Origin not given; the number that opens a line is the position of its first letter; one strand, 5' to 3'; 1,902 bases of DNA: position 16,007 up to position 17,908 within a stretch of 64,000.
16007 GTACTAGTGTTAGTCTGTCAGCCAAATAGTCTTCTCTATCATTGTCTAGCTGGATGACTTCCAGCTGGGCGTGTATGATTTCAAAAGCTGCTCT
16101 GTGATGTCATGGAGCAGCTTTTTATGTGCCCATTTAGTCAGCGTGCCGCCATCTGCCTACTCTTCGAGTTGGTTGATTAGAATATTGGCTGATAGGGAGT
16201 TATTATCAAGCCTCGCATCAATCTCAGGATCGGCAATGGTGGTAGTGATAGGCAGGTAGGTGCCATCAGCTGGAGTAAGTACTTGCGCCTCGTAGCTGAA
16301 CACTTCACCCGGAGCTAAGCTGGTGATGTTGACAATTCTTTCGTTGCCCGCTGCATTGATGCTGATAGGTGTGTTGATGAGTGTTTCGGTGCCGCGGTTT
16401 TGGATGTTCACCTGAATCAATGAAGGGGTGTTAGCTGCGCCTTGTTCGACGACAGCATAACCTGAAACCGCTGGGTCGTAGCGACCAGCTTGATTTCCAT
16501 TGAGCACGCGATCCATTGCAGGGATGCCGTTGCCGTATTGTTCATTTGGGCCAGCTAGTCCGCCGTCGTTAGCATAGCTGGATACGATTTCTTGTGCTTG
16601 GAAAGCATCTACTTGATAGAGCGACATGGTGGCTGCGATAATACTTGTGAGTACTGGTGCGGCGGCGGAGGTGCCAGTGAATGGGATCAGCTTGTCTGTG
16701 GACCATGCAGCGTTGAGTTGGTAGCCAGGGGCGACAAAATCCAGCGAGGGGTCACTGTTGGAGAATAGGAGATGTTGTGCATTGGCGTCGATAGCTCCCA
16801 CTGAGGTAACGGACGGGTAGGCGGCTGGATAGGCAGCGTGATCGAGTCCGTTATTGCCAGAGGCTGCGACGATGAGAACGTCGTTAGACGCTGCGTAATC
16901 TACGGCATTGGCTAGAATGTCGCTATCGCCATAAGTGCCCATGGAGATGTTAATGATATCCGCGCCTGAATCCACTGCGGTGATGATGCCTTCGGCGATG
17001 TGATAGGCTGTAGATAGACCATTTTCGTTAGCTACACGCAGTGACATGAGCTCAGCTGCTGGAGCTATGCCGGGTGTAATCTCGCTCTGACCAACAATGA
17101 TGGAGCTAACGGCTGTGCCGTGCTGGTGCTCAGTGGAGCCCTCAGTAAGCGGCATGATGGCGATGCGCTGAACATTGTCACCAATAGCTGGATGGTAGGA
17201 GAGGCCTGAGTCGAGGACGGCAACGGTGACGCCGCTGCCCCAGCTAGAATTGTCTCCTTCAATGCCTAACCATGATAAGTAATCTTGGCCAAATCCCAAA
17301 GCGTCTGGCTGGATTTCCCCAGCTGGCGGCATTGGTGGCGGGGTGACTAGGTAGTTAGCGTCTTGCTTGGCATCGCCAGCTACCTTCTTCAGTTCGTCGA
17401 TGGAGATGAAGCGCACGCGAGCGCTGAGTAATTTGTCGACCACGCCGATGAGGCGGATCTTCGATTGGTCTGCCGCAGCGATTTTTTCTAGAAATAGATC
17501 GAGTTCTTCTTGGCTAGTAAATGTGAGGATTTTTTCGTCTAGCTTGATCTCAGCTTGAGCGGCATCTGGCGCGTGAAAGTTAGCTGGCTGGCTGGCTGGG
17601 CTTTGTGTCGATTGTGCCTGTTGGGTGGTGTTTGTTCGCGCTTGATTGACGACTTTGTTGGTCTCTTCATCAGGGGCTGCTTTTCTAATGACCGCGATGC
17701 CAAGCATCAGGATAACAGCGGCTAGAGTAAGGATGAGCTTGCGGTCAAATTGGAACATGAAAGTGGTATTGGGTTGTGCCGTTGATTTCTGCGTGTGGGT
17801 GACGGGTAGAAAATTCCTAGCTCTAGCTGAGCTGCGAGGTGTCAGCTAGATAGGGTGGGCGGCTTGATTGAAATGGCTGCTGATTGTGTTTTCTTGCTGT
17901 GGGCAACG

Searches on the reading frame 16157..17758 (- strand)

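Call 76: search_protein_families(library=pfam, max_evalue=0.00001, proteins=[window:16157-17758:-])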
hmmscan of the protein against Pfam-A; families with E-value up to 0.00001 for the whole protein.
window:16157-17758:- (533 aa): 1 family
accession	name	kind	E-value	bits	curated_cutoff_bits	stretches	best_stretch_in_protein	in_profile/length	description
PF00082.27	Peptidase_S8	-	2e-35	123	21.8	1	174-411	1-288/288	Subtilase family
